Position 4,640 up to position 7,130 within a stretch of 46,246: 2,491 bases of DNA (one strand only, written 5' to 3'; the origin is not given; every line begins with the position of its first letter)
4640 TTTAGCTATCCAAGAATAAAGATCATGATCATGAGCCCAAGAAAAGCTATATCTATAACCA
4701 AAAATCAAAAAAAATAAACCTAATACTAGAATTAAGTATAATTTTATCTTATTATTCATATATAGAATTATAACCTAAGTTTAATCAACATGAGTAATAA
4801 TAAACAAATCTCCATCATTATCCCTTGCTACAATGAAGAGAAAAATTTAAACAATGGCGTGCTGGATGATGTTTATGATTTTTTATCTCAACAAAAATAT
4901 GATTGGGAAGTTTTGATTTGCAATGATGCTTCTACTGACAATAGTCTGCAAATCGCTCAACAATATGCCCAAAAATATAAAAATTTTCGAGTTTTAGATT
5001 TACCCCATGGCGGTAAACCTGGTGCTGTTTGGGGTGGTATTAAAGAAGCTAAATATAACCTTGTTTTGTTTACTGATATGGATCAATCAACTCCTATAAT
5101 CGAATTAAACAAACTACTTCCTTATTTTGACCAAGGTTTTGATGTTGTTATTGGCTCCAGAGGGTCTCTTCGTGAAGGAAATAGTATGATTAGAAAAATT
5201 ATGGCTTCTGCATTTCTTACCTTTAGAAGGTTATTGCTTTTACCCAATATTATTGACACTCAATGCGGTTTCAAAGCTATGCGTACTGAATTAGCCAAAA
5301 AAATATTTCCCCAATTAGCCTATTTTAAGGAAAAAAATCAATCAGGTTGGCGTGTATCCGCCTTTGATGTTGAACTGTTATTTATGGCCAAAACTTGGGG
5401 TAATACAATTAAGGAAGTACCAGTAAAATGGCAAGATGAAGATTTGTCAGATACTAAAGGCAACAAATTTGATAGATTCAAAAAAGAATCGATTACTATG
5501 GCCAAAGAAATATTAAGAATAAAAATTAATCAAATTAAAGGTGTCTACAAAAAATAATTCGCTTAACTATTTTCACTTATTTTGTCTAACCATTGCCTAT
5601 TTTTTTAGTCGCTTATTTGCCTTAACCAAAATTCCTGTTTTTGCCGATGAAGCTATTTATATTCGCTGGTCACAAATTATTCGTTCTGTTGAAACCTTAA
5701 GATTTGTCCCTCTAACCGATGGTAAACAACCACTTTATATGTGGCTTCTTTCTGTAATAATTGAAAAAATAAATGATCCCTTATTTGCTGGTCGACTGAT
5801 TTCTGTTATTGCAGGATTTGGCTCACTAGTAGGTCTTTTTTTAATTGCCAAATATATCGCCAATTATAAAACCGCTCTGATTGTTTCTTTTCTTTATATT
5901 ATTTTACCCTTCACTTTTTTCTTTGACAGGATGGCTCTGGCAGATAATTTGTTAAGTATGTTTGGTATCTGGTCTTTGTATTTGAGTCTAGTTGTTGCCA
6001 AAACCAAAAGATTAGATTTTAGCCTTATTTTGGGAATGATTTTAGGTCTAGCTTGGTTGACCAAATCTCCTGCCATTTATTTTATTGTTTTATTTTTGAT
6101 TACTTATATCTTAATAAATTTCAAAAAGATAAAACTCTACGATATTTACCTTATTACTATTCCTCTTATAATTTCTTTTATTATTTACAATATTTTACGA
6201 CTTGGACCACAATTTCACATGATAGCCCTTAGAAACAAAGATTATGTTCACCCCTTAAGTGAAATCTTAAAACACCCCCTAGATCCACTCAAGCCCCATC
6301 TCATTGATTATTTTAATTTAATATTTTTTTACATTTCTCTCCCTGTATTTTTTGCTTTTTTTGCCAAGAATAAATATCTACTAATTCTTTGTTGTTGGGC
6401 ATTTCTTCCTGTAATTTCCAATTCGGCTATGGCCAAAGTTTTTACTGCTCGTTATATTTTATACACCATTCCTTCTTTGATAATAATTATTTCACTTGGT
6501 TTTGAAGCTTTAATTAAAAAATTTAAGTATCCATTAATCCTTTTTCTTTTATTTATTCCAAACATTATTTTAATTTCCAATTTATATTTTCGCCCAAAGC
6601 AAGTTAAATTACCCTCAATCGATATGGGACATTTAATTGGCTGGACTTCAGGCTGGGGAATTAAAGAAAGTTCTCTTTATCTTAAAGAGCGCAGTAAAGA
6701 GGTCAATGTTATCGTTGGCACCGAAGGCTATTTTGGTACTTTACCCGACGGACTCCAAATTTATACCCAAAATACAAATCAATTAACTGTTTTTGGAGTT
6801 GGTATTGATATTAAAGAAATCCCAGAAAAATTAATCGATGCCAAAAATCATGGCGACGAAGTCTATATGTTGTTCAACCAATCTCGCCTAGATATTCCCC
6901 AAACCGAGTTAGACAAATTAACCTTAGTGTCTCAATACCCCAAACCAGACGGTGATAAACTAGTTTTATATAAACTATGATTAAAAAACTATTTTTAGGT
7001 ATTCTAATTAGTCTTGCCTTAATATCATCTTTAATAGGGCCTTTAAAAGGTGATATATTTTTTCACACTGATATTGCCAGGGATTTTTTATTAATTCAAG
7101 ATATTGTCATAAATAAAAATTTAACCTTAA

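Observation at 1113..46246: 45-kb glycosylation super-locus dominated by 16-18 GT-C membrane glycosyltransferases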

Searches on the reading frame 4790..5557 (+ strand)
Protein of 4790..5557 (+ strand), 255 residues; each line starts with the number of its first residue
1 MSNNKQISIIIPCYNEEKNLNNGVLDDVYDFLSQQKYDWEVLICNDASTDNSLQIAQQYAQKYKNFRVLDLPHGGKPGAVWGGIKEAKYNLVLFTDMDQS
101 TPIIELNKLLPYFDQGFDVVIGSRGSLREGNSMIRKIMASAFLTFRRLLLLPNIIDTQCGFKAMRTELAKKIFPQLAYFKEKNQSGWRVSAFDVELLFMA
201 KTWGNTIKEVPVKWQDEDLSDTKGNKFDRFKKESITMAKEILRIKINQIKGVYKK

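Call 5: search_protein_families(library=pfam, max_evalue=0.01, proteins=[window:4790-5557:+])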
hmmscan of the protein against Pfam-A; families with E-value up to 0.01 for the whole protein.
window:4790-5557:+ (255 aa): 3 families
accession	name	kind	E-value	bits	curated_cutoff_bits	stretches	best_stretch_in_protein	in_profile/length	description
PF00535.33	Glycos_transf_2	-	2.4e-27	96.3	23.3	1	8-173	1-168/168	Glycosyl transferase family 2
PF13641.12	Glyco_tranf_2_3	-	6.3e-07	30.1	27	1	6-139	2-137/230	Glycosyltransferase like family 2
PF10111.15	Glyco_tranf_2_2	-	0.0031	17.5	27.3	1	8-101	1-94/276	Glycosyltransferase like family 2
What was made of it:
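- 4790..5557 (+): g6. Soluble GT2, predicted polyprenyl-phosphate sugar synthase. Overlaps the start of GT-C g7. Glycos_transf_2 E 2.4e-27 (call 5).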

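Call 21: search_protein_families(library=ncbifam, max_evalue=0.01, proteins=[window:4790-5557:+])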
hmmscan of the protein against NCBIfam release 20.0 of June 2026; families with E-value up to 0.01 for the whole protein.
window:4790-5557:+ (255 aa): 19 families
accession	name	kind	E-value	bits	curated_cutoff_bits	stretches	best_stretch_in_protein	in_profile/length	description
NF047588.1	GlcsyltransPgfSStrep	equivalog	1.7e-17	63.6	500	1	6-170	2-165/308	glycosyltransferase PgfS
NF007482.0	PRK10073.1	equivalog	6e-17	61.6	423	1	1-100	2-97/334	glycosyltransferase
TIGR03937.1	PgaC_IcaA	equivalog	9.1e-14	51.2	422.3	1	3-98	43-135/407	poly-beta-1,6-N-acetyl-D-glucosamine synthase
NF007986.1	PRK10714.1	equivalog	3.1e-13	49.4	529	1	4-141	5-141/316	undecaprenyl-phosphate 4-deoxy-4-formamido-L-arabinose transferase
NF041391.1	DPhHxTase_Halo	equivalog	1.8e-12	46.7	375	1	13-244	3-208/213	dolichyl-phosphate hexose transferase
NF038302.1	EPS_HpsE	equivalog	3.8e-11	42.5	300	1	6-99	2-97/307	hormogonium polysaccharide biosynthesis glycosyltransferase HpsE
NF053739.1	GlytfEpsEBac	equivalog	2e-10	40.1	450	1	6-65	2-57/265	glycosyltransferase EpsE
NF047683.1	TeichurnBiosyTuaG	equivalog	6.1e-10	39.2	400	1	3-149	4-149/252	teichuronic acid biosynthesis protein TuaG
TIGR04283.1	glyco_like_mftF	equivalog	2.5e-08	33.8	182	1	7-102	1-86/221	TIGR04283 family arsenosugar biosynthesis glycosyltransferase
NF041875.1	EPS_EpsD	equivalog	9.1e-08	31.9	370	1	7-102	1-93/325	exopolysaccharide biosynthesis glycosyltransferase EpsD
NF010496.0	PRK13915.1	equivalog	1.2e-07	31.2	262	1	3-100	29-128/307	glucosyl-3-phosphoglycerate synthase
NF050050.1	ProtGlycPglI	equivalog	9.2e-07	28.5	500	1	6-123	3-118/306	GalNAc(5)-diNAcBac-PP-undecaprenol beta-1,3-glucosyltransferase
NF038299.1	EPS_HpsN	equivalog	1e-06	27.9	425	1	6-99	2-92/317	hormogonium polysaccharide biosynthesis glycosyltransferase HpsN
TIGR04182.1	glyco_TIGR04182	equivalog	2.1e-06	27.4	325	1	7-172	2-159/293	S-layer glycoprotein N-glycosyltransferase AglJ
TIGR03111.1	glyc2_xrt_Gpos1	hypoth_equivalog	2.4e-05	23.4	363.95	1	5-100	49-143/439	TIGR03111 family XrtG-associated glycosyltransferase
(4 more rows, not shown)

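Call 61: search_solved_structures(query=window:4790-5557:+, max_evalue=0.001)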
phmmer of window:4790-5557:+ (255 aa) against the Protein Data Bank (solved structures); distinct sequences matched with E-value up to 0.001: 13.
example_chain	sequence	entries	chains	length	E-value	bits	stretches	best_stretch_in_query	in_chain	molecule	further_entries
5eke_A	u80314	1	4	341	1.6e-12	50.8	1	6-145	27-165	Uncharacterized glycosyltransferase sll0501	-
5ekp_C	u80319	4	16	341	1.6e-12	50.8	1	6-145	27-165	Uncharacterized glycosyltransferase sll0501 | Glycosyltransferase sll0501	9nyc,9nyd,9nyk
9nye_A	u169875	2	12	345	1.7e-12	50.8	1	6-145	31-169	Glycosyltransferase sll0501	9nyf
5mlz_A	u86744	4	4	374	3.6e-12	49.7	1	5-171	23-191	Dolichol monophosphate mannose synthase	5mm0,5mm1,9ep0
5hea_A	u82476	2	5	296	2e-10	43.9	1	1-130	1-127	Putative glycosyltransferase (GalT1)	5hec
9bhc_C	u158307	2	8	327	2.6e-10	43.6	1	5-138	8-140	Undecaprenyl-phosphate 4-deoxy-4-formamido-L-arabinose transferase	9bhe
8vxh_A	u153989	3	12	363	3.4e-10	43.2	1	5-138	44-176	Undecaprenyl-phosphate 4-deoxy-4-formamido-L-arabinose transferase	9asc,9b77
2z87_A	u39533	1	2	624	1.4e-09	41.2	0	7-101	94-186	Chondroitin synthase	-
2z86_A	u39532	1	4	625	1.4e-09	41.2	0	7-101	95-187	Chondroitin synthase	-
9hwj_A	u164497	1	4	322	3.3e-09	40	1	5-137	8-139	Undecaprenyl-phosphate 4-deoxy-4-formamido-L-arabinose transferase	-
5tze_C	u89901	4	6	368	5.9e-08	35.9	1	7-119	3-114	Glycosyl transferase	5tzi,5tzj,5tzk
5tz8_A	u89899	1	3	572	8.4e-08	35.4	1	7-118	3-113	Glycosyl transferase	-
3bcv_A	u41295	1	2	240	2.8e-07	33.7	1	5-99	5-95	Putative glycosyltransferase protein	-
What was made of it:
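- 4790..5557 (+): Top PDB matches are GtrB (E 1.6e-12), Dol-P-Man synthase and ArnC (call 61).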

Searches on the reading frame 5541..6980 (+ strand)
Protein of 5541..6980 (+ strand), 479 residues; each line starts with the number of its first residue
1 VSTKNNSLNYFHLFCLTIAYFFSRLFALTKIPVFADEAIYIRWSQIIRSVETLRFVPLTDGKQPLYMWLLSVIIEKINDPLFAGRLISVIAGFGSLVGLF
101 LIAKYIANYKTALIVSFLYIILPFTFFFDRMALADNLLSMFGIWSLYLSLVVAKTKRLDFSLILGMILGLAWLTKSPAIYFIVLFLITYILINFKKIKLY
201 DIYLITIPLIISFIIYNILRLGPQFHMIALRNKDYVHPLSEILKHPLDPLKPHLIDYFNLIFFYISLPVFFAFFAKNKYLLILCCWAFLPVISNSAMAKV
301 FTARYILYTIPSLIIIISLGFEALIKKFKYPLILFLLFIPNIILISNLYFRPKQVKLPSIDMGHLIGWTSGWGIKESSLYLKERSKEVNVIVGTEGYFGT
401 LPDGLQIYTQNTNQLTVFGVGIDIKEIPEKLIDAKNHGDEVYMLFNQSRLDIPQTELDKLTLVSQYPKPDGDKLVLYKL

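Call 5: search_protein_families(library=pfam, max_evalue=0.01, proteins=[window:5541-6980:+])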
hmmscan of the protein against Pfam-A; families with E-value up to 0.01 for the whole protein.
window:5541-6980:+ (479 aa): 1 family
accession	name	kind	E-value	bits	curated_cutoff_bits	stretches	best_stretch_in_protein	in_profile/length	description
PF13231.12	PMT_2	-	2.3e-13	51.1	26.1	1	64-215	4-159/160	Dolichyl-phosphate-mannose-protein mannosyltransferase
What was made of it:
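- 5541..6980 (+): g7. GT-C, PMT_2 type, group B (with g25). Loop-1 motif ADEA. PMT_2 E 2.3e-13 (call 5).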

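Call 19: search_protein_families(library=ncbifam, max_evalue=0.01, proteins=[window:5541-6980:+])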
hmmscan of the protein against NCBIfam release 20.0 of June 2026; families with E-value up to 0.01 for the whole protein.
window:5541-6980:+ (479 aa): 1 family
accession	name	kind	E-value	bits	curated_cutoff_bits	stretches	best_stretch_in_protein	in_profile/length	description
TIGR03663.1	TIGR03663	subfamily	4.9e-06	25.8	126.25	1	14-199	5-188/435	flippase activity-associated protein Agl23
